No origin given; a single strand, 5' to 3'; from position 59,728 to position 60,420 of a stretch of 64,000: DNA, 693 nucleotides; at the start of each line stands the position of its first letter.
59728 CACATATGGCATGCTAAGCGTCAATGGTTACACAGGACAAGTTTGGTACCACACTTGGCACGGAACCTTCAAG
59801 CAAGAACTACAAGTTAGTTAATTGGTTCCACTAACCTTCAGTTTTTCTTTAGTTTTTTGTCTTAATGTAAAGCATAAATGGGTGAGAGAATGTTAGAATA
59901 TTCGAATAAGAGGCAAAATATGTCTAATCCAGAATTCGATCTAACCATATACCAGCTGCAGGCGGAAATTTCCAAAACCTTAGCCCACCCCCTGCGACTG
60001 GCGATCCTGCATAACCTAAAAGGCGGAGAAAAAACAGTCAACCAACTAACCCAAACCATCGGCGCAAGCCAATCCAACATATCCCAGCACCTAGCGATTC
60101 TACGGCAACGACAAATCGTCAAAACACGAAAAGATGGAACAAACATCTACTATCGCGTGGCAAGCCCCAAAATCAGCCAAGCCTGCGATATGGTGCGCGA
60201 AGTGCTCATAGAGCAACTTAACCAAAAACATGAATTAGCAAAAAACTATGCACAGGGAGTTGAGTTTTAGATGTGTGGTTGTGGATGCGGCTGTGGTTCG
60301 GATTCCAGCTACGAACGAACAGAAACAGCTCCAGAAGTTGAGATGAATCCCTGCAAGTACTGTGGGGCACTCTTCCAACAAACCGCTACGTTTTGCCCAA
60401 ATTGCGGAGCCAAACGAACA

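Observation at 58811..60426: Candidate archaeal metal/thiol-stress system: ArsR, a CGCGCGC microprotein and a Met-rich exported PepSY protein with shared operators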

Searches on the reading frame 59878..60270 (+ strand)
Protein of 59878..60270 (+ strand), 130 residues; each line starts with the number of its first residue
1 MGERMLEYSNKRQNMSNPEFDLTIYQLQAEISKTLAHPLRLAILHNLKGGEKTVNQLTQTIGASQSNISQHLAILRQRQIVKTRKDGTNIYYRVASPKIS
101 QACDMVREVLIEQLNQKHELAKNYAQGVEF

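Call 3: search_protein_families(library=pfam, proteins=[window:59878-60270:+], max_evalue=1)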
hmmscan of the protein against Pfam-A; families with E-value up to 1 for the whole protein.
window:59878-60270:+ (130 aa): 19 families
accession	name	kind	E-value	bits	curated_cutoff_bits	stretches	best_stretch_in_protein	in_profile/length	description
PF01022.26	HTH_5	-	9.5e-12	45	22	1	38-82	2-46/47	Bacterial regulatory protein, arsR family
PF12840.13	HTH_20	-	1.6e-09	38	27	1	35-83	1-50/51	Helix-turn-helix domain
PF13601.12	HTH_34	-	4.7e-05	23.9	27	1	39-86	1-49/80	Winged helix DNA-binding domain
PF12802.13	MarR_2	-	0.00014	22.4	27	1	41-87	8-56/61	MarR family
PF24270.1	HTH_Cmi2_C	-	0.00045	20.9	27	1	26-87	63-124/125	Cmi2, C-terminal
PF25213.1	HVO_A0261_N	-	0.0027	18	35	1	32-86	5-59/86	HVO_A0261 N-terminal domain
PF25212.1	HVO_A0114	-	0.0059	16.8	27.6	1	37-89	21-74/84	HVO_A0114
PF13463.12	HTH_27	-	0.0089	16.7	22.2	1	41-86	6-53/68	Winged helix DNA-binding domain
PF08221.17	HTH_9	-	0.0092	16.5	23.4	1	47-82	23-58/62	RNA polymerase III subunit RPC82 helix-turn-helix domain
PF01978.25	TrmB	-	0.011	16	25.6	1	47-97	18-67/68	Sugar-specific transcriptional regulator TrmB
PF14394.12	DUF4423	-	0.026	14.8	30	1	32-100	15-82/165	Domain of unknown function (DUF4423)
PF01638.23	HxlR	-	0.039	14.2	20.8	1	41-84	8-52/91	HxlR-like helix-turn-helix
PF24034.1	DUF7343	-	0.041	14.2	27.6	1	48-87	15-54/62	Domain of unknown function (DUF7343)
PF08100.18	Dimerisation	-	0.042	14.1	25.6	1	30-92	17-81/93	O-methyltransferase dimerisation domain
PF03965.22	Penicillinase_R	-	0.043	14.6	22.6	1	54-117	24-87/115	Penicillinase repressor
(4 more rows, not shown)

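Call 4: search_protein_families(library=ncbifam, proteins=[window:59878-60270:+], max_evalue=1)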
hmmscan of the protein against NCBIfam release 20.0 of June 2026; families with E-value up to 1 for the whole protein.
window:59878-60270:+ (130 aa): 13 families
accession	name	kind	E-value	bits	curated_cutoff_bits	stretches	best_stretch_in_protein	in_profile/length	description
NF033788.1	HTH_metalloreg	subfamily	7.8e-25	86.5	55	1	29-102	2-76/77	metalloregulator ArsR/SmtB family transcription factor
NF040642.1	sulf_sens_BigR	equivalog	2.1e-18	66.2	155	1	29-108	11-90/95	sulfite-sensing transcriptional repressor BigR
NF033789.1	repress_SdpR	subfamily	3.4e-14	52.5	100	1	33-96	3-66/79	autorepressor SdpR family transcription factor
NF052532.1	TransRegPagRBaca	equivalog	1.9e-13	50.3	170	1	17-105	6-94/99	transcriptional repressor PagR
NF047906.1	CdPbTransRegCmtR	equivalog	3.9e-12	46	150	1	29-110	12-93/104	Cd(II)/Pb(II)-sensing metalloregulatory transcriptional regulator CmtR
NF045707.1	Dbac_1936_reg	equivalog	4.8e-12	45.8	115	1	26-117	5-96/99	ArsR/SmtB-type metalloregulator TsoR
NF007528.0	PRK10141.1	subfamily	2.1e-11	43.7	97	1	30-124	8-103/117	metalloregulator ArsR/SmtB family transcription factor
NF041413.1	ArsR_Rv2640c_fam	equivalog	4.2e-09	36.8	155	1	33-104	37-111/118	Rv2640c family ArsR-like transcriptional regulator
NF053755.1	MsvR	equivalog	6.9e-08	32.5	220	1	33-87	8-62/236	transcriptional factor MsvR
TIGR01884.1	cas_HTH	subfamily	3.4e-06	26.6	60.2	1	38-85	142-190/202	CRISPR-associated CARF protein Csa3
NF003210.0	PRK04172.1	equivalog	0.014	14.3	350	1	37-119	5-88/496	phenylalanine--tRNA ligase subunit alpha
NF007297.0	PRK09775.1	equivalog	0.025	13.3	401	1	43-107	7-70/446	type II toxin-antitoxin system HipA family toxin YjjJ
NF007442.0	PRK09990.1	equivalog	0.03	13.7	301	1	55-88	38-71/256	transcriptional regulator GlcC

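Call 53: search_solved_structures(query=window:59920-60267:+, max_evalue=0.001, show_alignments=3)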
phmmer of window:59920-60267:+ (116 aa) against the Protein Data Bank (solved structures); distinct sequences matched with E-value up to 0.001: 25.
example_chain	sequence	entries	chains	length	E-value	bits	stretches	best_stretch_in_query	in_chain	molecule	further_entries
6jmi_A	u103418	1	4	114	1.3e-16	64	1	10-104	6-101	Uncharacterized HTH-type transcriptional regulator Rv0081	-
3pqj_A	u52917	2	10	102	2.5e-13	53.5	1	15-97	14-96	Biofilm growth-associated repressor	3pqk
2zkz_A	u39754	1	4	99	3.1e-11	46.7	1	13-88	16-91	Transcriptional repressor pagR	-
13ct_A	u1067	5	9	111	3.9e-11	46.4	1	14-94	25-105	Transcriptional regulator, ArsR family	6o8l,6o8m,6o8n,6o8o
6o8k_A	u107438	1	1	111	3.9e-11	46.4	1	14-94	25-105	Transcriptional regulator, ArsR family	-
4omy_A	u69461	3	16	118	4.7e-11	46.2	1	15-94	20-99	NolR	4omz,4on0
3f6v_A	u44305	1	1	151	9.5e-10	42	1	20-100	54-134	Possible transcriptional regulator, ArsR family protein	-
8qkf_A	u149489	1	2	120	1.4e-09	41.4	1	11-85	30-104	ArsR family transcriptional regulator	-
2kko_A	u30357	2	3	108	2.7e-09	40.6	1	14-104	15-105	POSSIBLE TRANSCRIPTIONAL REGULATORY PROTEIN (POSSIBLY ARSR-FAMILY) | Possible transcriptional regulatory arsR-family protein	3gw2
4k2e_A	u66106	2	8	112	3e-09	40.4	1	17-95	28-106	Transcriptional activator HlyU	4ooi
1r22_A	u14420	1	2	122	7.6e-09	39.1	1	11-83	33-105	Transcriptional repressor smtB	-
3jth_A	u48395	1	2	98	7.7e-09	39.1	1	17-93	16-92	Transcription activator HlyU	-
5znx_A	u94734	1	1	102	8.4e-09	39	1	17-93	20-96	Transcriptional activator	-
1r1t_A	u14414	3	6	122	1.8e-08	37.9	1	11-83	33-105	Transcriptional repressor smtB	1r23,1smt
3cuo_A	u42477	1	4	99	7.6e-08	35.9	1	14-87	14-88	Uncharacterized HTH-type transcriptional regulator ygaV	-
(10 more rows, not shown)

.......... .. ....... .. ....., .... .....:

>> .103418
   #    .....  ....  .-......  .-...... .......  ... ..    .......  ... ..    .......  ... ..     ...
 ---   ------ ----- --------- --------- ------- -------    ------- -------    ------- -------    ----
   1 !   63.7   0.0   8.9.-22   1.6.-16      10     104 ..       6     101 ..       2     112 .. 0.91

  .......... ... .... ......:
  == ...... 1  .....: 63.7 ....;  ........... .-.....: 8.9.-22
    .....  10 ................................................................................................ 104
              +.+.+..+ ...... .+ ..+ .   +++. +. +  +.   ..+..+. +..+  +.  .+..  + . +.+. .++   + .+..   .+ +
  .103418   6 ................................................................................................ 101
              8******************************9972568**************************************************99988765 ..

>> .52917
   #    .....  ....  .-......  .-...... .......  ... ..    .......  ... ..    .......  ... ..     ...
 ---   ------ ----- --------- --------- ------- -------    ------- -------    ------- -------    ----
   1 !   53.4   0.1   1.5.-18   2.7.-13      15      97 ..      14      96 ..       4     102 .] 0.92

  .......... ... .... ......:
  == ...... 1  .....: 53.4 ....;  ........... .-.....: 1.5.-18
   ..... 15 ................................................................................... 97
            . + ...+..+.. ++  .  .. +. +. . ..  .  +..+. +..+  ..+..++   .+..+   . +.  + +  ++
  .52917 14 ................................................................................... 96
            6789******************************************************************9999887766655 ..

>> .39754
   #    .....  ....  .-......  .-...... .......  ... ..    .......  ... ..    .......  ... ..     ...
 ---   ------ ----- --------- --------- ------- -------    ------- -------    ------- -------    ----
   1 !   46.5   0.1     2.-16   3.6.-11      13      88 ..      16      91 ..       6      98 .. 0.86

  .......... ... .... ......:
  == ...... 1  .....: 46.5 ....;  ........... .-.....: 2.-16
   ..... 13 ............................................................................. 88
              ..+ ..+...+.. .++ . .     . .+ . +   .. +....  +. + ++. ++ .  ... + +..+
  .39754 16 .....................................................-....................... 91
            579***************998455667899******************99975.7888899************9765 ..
